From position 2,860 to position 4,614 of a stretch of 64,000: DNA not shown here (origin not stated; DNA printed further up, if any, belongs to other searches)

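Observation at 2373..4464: HAO-family-like octaheme directly fused in operon (11-bp overlap) with a NapC/NirT quinol dehydrogenase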

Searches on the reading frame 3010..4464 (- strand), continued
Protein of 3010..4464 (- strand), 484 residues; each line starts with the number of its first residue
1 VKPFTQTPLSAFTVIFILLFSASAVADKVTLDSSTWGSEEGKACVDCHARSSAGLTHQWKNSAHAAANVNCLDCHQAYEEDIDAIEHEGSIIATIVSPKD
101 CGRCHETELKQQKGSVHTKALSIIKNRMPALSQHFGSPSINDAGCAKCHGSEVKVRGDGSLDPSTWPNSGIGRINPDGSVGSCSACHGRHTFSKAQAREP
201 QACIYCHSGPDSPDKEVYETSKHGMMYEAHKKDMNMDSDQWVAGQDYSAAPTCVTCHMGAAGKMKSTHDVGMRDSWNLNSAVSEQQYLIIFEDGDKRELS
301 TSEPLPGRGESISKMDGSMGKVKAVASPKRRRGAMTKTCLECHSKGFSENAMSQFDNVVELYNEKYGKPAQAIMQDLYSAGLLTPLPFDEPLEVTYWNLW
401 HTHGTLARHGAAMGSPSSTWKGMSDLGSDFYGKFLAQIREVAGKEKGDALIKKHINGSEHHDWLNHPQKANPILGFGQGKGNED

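Call 43: find_encoding_contigs(protein=P0118, flank=10000, max_places=1)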
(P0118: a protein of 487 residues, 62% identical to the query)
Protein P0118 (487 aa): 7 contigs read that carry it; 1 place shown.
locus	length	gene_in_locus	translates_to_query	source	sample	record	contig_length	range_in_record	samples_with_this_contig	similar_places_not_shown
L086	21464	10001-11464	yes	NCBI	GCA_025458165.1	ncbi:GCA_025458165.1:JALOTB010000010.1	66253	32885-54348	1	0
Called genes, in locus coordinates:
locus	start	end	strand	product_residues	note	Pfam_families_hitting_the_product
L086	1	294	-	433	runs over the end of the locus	PF00370:FGGY_N, PF02782:FGGY_C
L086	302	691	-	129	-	PF14489:QueF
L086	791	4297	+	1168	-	PF02463:SMC_N, PF13175:AAA_15 (weak), PF13304:AAA_21 (weak), PF13476:AAA_23, PF06470:SMC_hinge (weak)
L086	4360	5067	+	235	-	PF04354:ZipA_C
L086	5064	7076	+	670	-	PF22745:Nlig-Ia, PF01653:DNA_ligase_aden, PF03120:OB_DNA_ligase, PF03119:DNA_ligase_ZBD, PF14520:HHH_5 (weak), PF12826:HHH_2, PF14520:HHH_5, PF00533:BRCT, +2 more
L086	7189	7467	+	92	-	-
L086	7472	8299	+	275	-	PF00194:Carb_anhydrase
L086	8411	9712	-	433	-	PF22113:Mtrc-MtrF_II-IV_dom (faint), PF13435:Cytochrome_C554, PF14522:Cytochrome_C7 (faint)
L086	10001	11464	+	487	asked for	PF14537:Cytochrom_c3_2 (faint), PF09699:Paired_CXXCH_1 (faint), PF13435:Cytochrome_C554 (faint), PF14522:Cytochrome_C7 (faint), PF13447:Multi-haem_cyto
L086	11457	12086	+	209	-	PF03264:Cytochrom_NNT, PF14522:Cytochrome_C7 (faint)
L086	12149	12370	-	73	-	-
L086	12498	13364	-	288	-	PF00639:Rotamase, PF13145:Rotamase_2, PF13616:Rotamase_3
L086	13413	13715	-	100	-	PF03795:YCII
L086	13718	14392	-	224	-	PF04279:IspA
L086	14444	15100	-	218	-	-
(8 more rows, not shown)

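Call 78: list_cluster_members(proteins=[P0316, window:3010-4464:-, window:2373-3020:-, window:2097-2342:-])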
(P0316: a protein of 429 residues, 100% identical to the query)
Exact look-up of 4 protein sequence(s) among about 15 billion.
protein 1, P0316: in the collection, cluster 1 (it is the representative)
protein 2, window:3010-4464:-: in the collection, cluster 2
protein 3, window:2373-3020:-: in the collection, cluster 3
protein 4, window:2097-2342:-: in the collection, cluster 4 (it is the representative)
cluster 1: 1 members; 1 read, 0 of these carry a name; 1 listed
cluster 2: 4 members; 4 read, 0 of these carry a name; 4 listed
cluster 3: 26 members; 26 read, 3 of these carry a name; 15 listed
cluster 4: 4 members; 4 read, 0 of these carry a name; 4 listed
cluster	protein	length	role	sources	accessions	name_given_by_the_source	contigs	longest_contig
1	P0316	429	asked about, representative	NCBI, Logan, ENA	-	-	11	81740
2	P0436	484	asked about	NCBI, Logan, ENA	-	-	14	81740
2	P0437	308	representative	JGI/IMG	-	-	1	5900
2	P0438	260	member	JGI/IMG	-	-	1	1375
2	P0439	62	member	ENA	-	-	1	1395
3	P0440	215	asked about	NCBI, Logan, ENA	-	-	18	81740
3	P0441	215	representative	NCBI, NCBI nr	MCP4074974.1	MAG: cytochrome C [Gammaproteobacteria bacterium] | cytochrome C [Gammaproteobacteria bacterium]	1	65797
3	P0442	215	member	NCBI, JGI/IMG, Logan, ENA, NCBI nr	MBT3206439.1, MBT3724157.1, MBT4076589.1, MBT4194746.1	MAG: cytochrome C [Gammaproteobacteria bacterium] | nitrate/TMAO reductase-like tetraheme cytochrome c subunit | cytochrome C [Gammaproteobacteria bacterium]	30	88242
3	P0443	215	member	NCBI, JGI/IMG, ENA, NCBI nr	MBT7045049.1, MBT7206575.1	MAG: cytochrome C [Gammaproteobacteria bacterium] | nitrate/TMAO reductase-like tetraheme cytochrome c subunit | cytochrome C [Gammaproteobacteria bacterium]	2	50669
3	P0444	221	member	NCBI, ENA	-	-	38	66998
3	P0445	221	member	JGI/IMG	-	-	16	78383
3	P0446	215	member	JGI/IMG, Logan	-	-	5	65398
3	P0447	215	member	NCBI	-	-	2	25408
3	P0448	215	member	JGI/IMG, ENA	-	-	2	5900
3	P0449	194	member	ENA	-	-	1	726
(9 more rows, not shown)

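Call 82: fold_search(model_id=the predicted structure, library=pdb)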
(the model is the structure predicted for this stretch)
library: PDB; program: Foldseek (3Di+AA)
matches with E <= 10: 254; with E <= 0.001: 0
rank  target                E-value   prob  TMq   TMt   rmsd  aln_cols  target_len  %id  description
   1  6qvy_B                4.8e-01  0.08  0.08  0.13  21.6       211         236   14  The Transcriptional Regulator PrfA-A94V mutant from Listeria Monocytogenes (released 2020-04-01)
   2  6qw1_B                5.1e-01  0.08  0.08  0.13  21.6       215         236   14  The Transcriptional Regulator PrfA-L140F mutant from Listeria Monocytogenes (released 2020-04-01)
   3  6t5i_B                6.6e-01  0.07  0.07  0.13  22.1       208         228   13  The Transcriptional Regulator PrfA from Listeria Monocytogenes in complex with inhibitor of WNT production (IWP)-2 (released 2021-10-27)
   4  6qvz_B                6.9e-01  0.06  0.07  0.12  21.1       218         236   15  The Transcriptional Regulator PrfA-L140H mutant from Listeria Monocytogenes (released 2020-04-01)
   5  7d4a                  8.9e-01  0.47  0.07  0.24   4.0        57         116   23  The Crystal Structure of human JMJD2A Tudor domain from Biortus (released 2020-10-07)
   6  8cb5_B                1.0e+00  0.06  0.07  0.13  21.3       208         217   13  The Transcriptional Regulator PrfA from Listeria Monocytogenes in complex with tripeptide Glu-Val-Phe (released 2024-08-07)
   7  6qw2_B                1.0e+00  0.05  0.08  0.13  21.0       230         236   13  The Transcriptional Regulator PrfA-A218G mutant from Listeria Monocytogenes (released 2020-04-01)
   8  2k57_MODEL_1_A        1.1e+00  0.44  0.07  0.42   5.5        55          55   16  Solution NMR Structure of Putative Lipoprotein from Pseudomonas syringae Gene Locus PSPTO2350. Northeast Struc (released 2008-09-30)
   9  6qvz_A                1.2e+00  0.05  0.07  0.13  21.8       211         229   12  The Transcriptional Regulator PrfA-L140H mutant from Listeria Monocytogenes (released 2020-04-01)
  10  3mb5                  1.3e+00  0.35  0.07  0.12   4.8        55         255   14  Crystal structure of P. abyssi tRNA m1A58 methyltransferase in complex with S-adenosyl-L-methionine (released 2010-05-12)
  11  1o54                  1.4e+00  0.16  0.09  0.14  11.8       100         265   20  Crystal structure of SAM-dependent O-methyltransferase (TM0748) from Thermotoga maritima at 1.65 A resolution (released 2003-08-19)
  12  6dcf_J                1.4e+00  0.14  0.07  0.28  11.4        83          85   14  Crystal structure of a Mycobacterium smegmatis transcription initiation complex with Rifampicin-resistant RNA polymera (released 2018-09-05)
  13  7vh5_A                1.4e+00  0.09  0.14  0.10  19.4       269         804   11  Cryo-EM structure of the hexameric plasma membrane H+-ATPase in the autoinhibited state (pH 7.4, C1 symmetry) (released 2021-11-24)
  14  8cbg_B                1.4e+00  0.04  0.07  0.13  21.9       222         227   13  The Transcriptional Regulator PrfA from Listeria Monocytogenes in complex with tetrapeptide Arg-Gly-Leu-Leu (released 2024-08-07)
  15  9e7v_J                1.4e+00  0.14  0.07  0.26  18.0        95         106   17  Off-pathway Mycobacterium tuberculosis transcription initiation promoter complex (RNA Polymerase with Sigma-A, CarD, a (released 2025-10-01)
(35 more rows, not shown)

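Call 87: predict_structure(alignment_id=A2)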
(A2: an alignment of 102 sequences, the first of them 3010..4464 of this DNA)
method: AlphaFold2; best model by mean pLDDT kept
length: 484 residues; sequences in the alignment: 102
mean_pLDDT: 72.7   pTM: 0.69
mean pLDDT of the five models: 72.7, 71.9, 70.4, 66.0, 62.1
residues with pLDDT >= 90: 103; 70-90: 167; 50-70: 145; < 50: 69
segments of 3 or more residues with pLDDT < 50: 1-3, 168-185, 197-213, 242-260, 479-484
pLDDT, mean of each block of 10 residues (from residue 1): 56 79 55 74 85 71 83 85 80 74 72 64 69 67 66 68 58 43 50 48 44 50 56 59 44 43 56 77 91 89 92 93 90 75 68 86 94 97 90 95 87 76 91 96 96 86 78 58 41
secondary structure, 60 per line:
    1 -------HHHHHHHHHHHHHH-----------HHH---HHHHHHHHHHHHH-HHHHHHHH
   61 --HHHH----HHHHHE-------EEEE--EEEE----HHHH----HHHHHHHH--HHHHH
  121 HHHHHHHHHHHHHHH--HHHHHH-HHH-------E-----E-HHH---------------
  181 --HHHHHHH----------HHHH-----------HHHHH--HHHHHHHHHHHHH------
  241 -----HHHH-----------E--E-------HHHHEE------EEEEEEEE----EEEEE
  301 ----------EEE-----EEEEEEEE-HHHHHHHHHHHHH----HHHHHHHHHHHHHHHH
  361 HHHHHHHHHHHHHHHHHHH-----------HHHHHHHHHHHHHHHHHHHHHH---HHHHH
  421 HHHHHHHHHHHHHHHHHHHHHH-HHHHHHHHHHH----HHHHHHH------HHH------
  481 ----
elements in order: H8-21 H39-51 H53-60 H63-66 H71-75 E84-87 E90-93 H98-101 H106-113 H116-135 H138-143 H183-189 H200-203 H215-219 H222-234 H246-249 H272-275 E284-291 E296-300 E311-313 E319-326 H328-340 H345-379 H391-412 H416-442 H444-454 H459-465

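Call 89: fold_search(model_id=the predicted structure, library=pdb)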
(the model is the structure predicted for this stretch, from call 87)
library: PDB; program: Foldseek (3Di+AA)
matches with E <= 10: 363; with E <= 0.001: 10
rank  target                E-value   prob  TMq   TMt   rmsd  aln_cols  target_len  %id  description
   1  4qo5                  3.0e-12  1.00  0.30  0.28  21.5       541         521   25  Hypothetical multiheme protein (released 2015-12-23)
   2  6h5l_A                8.0e-07  1.00  0.29  0.28  20.7       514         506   19  Kuenenia stuttgartiensis reducing HAO-like protein complex Kustc0457/Kustc0458 (released 2019-04-10)
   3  4n4n_E                2.3e-06  1.00  0.28  0.27  20.5       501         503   19  Nitrosomonas europea HAO (released 2013-12-11)
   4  1fgj_A                3.3e-06  1.00  0.27  0.26  20.8       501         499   19  X-RAY STRUCTURE OF HYDROXYLAMINE OXIDOREDUCTASE (released 1998-03-04)
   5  4n4n_A                4.3e-06  1.00  0.27  0.26  20.6       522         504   18  Nitrosomonas europea HAO (released 2013-12-11)
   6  6t5e                  1.5e-05  1.00  0.23  0.25  18.2       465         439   20  Hydroxylamine Oxidoreductase from Brocadia fulgida (released 2020-11-18)
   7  4n4m                  6.5e-05  1.00  0.25  0.24  18.3       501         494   22  Kuenenia stuttgartiensis hydroxylamine oxidoreductase soaked in phenyl hydrazine (released 2013-12-11)
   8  6hif_I                7.6e-05  0.99  0.21  0.20  19.3       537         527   19  Kuenenia stuttgartiensis hydrazine dehydrogenase complex (released 2019-04-17)
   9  4n4j                  1.1e-04  1.00  0.23  0.22  18.2       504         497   22  Kuenenia stuttgartiensis hydroxylamine oxidoreductase (released 2013-12-11)
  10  6hif_A                1.5e-04  0.97  0.18  0.16  19.6       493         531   19  Kuenenia stuttgartiensis hydrazine dehydrogenase complex (released 2019-04-17)
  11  7zs1                  2.3e-01  0.08  0.08  0.11  18.0       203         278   11  Diheme cytochrome c Kustd1711 from Kuenenia stuttgartiensis, M292C mutant (released 2023-05-17)
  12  1o54                  5.6e-01  0.41  0.06  0.11   7.3        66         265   18  Crystal structure of SAM-dependent O-methyltransferase (TM0748) from Thermotoga maritima at 1.65 A resolution (released 2003-08-19)
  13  7zs0                  6.2e-01  0.06  0.08  0.12  18.1       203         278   11  Diheme cytochrome c Kustd1711 from Kuenenia stuttgartiensis (released 2023-05-17)
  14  9qpt_B                6.9e-01  0.08  0.11  0.06  26.8       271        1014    8  Single particle cryo-EM structure of MdtF V610F with bound Rhodamine 6G (released 2025-05-14)
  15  5tw1_J                8.0e-01  0.16  0.07  0.30  15.9        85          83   18  Crystal structure of a Mycobacterium smegmatis transcription initiation complex with RbpA (released 2017-01-18)
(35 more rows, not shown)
